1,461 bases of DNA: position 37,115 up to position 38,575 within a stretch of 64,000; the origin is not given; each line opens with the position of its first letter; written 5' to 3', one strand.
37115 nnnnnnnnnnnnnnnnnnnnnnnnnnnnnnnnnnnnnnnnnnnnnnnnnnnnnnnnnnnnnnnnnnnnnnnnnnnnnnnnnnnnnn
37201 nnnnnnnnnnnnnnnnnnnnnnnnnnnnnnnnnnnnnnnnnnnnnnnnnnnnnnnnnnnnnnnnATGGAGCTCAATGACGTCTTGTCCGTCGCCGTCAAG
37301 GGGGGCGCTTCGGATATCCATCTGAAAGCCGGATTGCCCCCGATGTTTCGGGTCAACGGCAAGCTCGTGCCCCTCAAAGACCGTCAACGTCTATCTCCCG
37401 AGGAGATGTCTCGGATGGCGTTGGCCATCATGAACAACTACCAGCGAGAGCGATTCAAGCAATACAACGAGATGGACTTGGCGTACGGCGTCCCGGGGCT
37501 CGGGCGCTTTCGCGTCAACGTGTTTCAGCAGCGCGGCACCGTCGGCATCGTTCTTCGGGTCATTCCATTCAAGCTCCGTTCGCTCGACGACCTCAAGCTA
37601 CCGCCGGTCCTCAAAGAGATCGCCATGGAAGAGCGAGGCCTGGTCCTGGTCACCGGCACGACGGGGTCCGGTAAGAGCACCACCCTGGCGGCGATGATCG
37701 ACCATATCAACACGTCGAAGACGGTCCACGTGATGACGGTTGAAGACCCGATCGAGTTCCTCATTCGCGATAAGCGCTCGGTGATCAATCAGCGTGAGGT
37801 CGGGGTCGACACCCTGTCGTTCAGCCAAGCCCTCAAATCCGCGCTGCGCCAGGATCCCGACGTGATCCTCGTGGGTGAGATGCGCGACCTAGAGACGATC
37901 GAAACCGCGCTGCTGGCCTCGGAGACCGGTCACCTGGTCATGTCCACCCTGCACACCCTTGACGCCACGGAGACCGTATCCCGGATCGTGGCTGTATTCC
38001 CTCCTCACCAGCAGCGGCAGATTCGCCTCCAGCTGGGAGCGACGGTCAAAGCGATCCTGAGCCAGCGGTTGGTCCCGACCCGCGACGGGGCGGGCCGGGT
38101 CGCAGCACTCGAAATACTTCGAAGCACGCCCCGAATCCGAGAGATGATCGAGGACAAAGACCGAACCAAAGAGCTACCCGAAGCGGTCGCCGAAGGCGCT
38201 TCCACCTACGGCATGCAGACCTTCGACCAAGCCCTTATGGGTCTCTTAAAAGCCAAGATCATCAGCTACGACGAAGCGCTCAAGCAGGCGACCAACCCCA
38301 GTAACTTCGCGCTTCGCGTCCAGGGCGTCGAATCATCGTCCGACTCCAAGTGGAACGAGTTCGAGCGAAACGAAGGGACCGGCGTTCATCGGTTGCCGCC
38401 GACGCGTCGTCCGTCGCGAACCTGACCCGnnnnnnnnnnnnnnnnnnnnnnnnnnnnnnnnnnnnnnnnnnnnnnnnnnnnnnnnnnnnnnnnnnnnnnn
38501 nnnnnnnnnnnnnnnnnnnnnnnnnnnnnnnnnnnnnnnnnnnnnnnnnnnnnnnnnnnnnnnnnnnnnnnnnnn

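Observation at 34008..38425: MglA-paralogue GTPase with a Pro-rich/coiled-coil tail, preceded by a HEAT-repeat protein instead of MglB and followed by pilT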

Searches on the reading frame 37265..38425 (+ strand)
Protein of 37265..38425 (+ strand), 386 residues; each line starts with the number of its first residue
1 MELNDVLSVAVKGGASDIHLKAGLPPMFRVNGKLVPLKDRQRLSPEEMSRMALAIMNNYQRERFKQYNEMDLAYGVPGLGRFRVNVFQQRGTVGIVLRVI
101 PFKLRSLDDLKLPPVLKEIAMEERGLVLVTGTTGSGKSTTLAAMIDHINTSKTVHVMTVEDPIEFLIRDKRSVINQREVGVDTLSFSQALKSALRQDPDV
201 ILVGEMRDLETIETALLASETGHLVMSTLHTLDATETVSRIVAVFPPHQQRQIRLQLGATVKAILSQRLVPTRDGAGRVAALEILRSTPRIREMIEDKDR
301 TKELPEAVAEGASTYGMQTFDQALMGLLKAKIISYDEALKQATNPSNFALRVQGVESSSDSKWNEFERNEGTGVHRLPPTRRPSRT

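Call 3: search_protein_families(library=pfam, proteins=[window:37265-38425:+], max_evalue=0.01)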
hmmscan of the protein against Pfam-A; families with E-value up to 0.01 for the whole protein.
window:37265-38425:+ (386 aa): 13 families
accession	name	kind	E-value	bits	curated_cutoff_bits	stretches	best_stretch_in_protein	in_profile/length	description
PF00437.27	T2SSE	-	7.7e-52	176.6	24.9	1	3-279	12-287/370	Type II/IV secretion system protein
PF13555.12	AAA_29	-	6.1e-05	23.1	27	1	118-145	16-43/61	P-loop containing region of AAA domain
PF25199.1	nSTAND_NTPase5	-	0.0001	22.6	34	1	104-170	22-87/145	Novel STAND NTPase 5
PF13401.12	AAA_22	-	0.00025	21.8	27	1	123-209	4-96/130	AAA domain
PF13191.12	AAA_16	-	0.00028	21.9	32.6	1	117-195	17-103/167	AAA ATPase domain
PF04851.21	ResIII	-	0.00029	21.2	22.5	1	117-262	17-163/164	Type III restriction enzyme, res subunit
PF01580.24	FtsK_SpoIIIE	-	0.00055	19.9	24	1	125-146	40-61/221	FtsK/SpoIIIE family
PF13604.12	AAA_30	-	0.00059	20.1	27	1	116-151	10-45/191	AAA domain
PF01935.23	DUF87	-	0.0012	19.4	23.2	1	128-156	27-55/220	Helicase HerA, central domain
PF03029.23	ATP_bind_1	-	0.0027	18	27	0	129-157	1-30/240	Conserved hypothetical ATP binding protein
PF20720.3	nSTAND3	-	0.0042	17.2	27.2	1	121-166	14-61/155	Novel STAND NTPase 3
PF10412.15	TrwB_AAD_bind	-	0.005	16.2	20.5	1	123-152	14-43/387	Type IV secretion-system coupling protein DNA-binding domain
PF12775.13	AAA_7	-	0.0097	15.9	25.8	0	118-155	27-64/181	P-loop containing dynein motor region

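Call 4: search_protein_families(library=ncbifam, proteins=[window:37265-38425:+], max_evalue=0.01)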
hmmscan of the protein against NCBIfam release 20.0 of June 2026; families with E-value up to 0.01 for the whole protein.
window:37265-38425:+ (386 aa): 21 families
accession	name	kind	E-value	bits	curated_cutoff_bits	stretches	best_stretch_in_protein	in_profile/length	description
TIGR01420.1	pilT_fam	subfamily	3.4e-141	470.4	319.1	1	3-346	2-342/343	PilT/PilU family type 4a pilus ATPase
TIGR02525.1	plasmid_TraJ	equivalog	1.5e-46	159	368.3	1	81-300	101-327/372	plasmid transfer ATPase TraJ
TIGR02533.1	type_II_gspE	equivalog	1e-44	153.1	630.25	1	3-270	113-379/486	type II secretion system ATPase GspE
TIGR02538.1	type_IV_pilB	equivalog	1.7e-44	152.4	675.65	1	4-270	186-452/564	type IV-A pilus assembly ATPase PilB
TIGR02524.1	dot_icm_DotB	equivalog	3e-43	148.4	463.3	1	3-301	6-315/358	Dot/Icm type IV secretion system ATPase DotB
NF007755.0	PRK10436.1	equivalog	6.5e-42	143.8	617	1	3-270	89-355/465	type II secretion system protein GspE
NF041000.1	ATPase_ComGA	equivalog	1.2e-37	129.4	300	1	6-271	3-266/267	competence type IV pilus ATPase ComGA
NF053534.1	T4PilAsmATPsTfpB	equivalog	2.9e-36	125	850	1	117-271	329-473/584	type IV pilus assembly ATPase TfpB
NF058587.1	archaellum_moto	equivalog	2e-18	66.4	550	1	119-242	270-394/527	archaellum flagellar ATPase motor FlaI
TIGR02782.1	TrbB_P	equivalog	8.6e-17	61.4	304.55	1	121-266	133-277/303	P-type conjugative transfer ATPase TrbB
TIGR02788.1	VirB11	equivalog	7.5e-16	58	249.95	1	118-246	138-267/308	P-type DNA transfer ATPase VirB11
TIGR03819.1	heli_sec_ATPase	hypoth_equivalog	6.8e-15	55.1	373.15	1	114-266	169-324/340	TadA family conjugal transfer-associated ATPase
NF010469.0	PRK13894.1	subfamily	1.3e-13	51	508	1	120-254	145-279/320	conjugal transfer ATPase TrbB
NF010407.0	PRK13833.1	subfamily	1.4e-12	47.7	499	1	120-267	140-285/323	conjugal transfer protein TrbB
NF053672.1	bindosome_BasE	exception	5.5e-11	41.9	1000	1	116-262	262-411/512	bindosome assembly system ATPase subunit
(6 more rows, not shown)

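Call 72: search_solved_structures(query=window:37265-38425:+, max_evalue=1e-30, show_alignments=1)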
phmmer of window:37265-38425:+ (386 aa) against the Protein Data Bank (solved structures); distinct sequences matched with E-value up to 1e-30: 19.
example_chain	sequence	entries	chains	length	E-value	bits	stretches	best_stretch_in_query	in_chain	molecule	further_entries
5fl3_A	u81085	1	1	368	2.3e-112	378.8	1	3-351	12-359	PILI RETRACTION PROTEIN PILT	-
6ojx_A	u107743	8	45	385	4e-105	355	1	4-348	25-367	Twitching motility pilus retraction ATPase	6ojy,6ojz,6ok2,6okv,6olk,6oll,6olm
5zfq_A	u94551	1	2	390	4.8e-105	354.7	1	4-348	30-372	Twitching motility pilus retraction protein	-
2gsz_A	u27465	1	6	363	1.6e-101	343.1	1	4-354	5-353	twitching motility protein PilT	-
2ewv_A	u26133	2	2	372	1.7e-101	343.1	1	4-354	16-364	twitching motility protein PilT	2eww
3jvu_A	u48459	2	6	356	6e-99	334.7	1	1-350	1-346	Twitching mobility protein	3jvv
9n32_A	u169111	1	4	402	3.8e-90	305.7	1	1-360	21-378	PilU protein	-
10my_A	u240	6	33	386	9.9e-78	264.9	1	2-352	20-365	PilT/PilU family type 4a pilus ATPase | Twitching motility protein PilT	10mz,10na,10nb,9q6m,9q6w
2eyu_A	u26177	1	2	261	1.6e-70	241.2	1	102-354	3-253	twitching motility protein PilT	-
6geb_A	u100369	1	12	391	9.6e-37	130.1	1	10-301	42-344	DotB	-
4pht_A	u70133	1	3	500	1.8e-34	122.6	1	3-242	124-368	General secretory pathway protein E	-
1p9r_A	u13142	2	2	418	2.6e-33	118.8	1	3-242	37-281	General secretion pathway protein E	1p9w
4kss_A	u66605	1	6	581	6e-33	117.6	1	3-242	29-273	Type II secretion system protein E, hemolysin-coregulated protein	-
4ksr_A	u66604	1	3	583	6e-33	117.6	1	3-242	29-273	Type II secretion system protein E, Hemolysin-coregulated protein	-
6gef_A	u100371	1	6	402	2.1e-32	115.8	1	14-296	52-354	Type IV secretion system protein DotB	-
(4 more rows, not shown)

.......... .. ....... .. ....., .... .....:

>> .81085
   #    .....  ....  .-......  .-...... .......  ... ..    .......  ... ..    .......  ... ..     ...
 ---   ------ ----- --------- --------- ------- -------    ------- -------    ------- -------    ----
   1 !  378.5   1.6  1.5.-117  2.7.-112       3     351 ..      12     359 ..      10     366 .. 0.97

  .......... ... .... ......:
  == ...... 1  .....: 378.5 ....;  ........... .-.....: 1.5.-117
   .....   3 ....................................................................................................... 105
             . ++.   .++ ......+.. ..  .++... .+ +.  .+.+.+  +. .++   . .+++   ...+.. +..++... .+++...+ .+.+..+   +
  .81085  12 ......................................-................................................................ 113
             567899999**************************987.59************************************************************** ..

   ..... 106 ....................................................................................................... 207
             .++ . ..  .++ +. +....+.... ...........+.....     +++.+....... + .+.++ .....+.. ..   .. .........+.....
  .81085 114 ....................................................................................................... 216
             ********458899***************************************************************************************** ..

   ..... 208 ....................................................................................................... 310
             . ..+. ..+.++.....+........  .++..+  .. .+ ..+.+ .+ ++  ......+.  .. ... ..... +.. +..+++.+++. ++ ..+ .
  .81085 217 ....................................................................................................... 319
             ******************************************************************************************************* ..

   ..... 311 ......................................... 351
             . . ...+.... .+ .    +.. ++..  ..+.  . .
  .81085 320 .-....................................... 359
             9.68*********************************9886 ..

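Call 101: search_protein_families(library=padloc, proteins=[window:37265-38425:+], max_evalue=0.001)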
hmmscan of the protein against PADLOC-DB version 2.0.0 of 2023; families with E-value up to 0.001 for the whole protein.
window:37265-38425:+ (386 aa): 2 families
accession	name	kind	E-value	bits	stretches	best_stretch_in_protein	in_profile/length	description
PDLC04140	mad8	-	7.5e-08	30.2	1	119-254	22-101/314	mads_8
PDLC04135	mad3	-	0.00075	17.1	0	105-144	11-42/374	mads_3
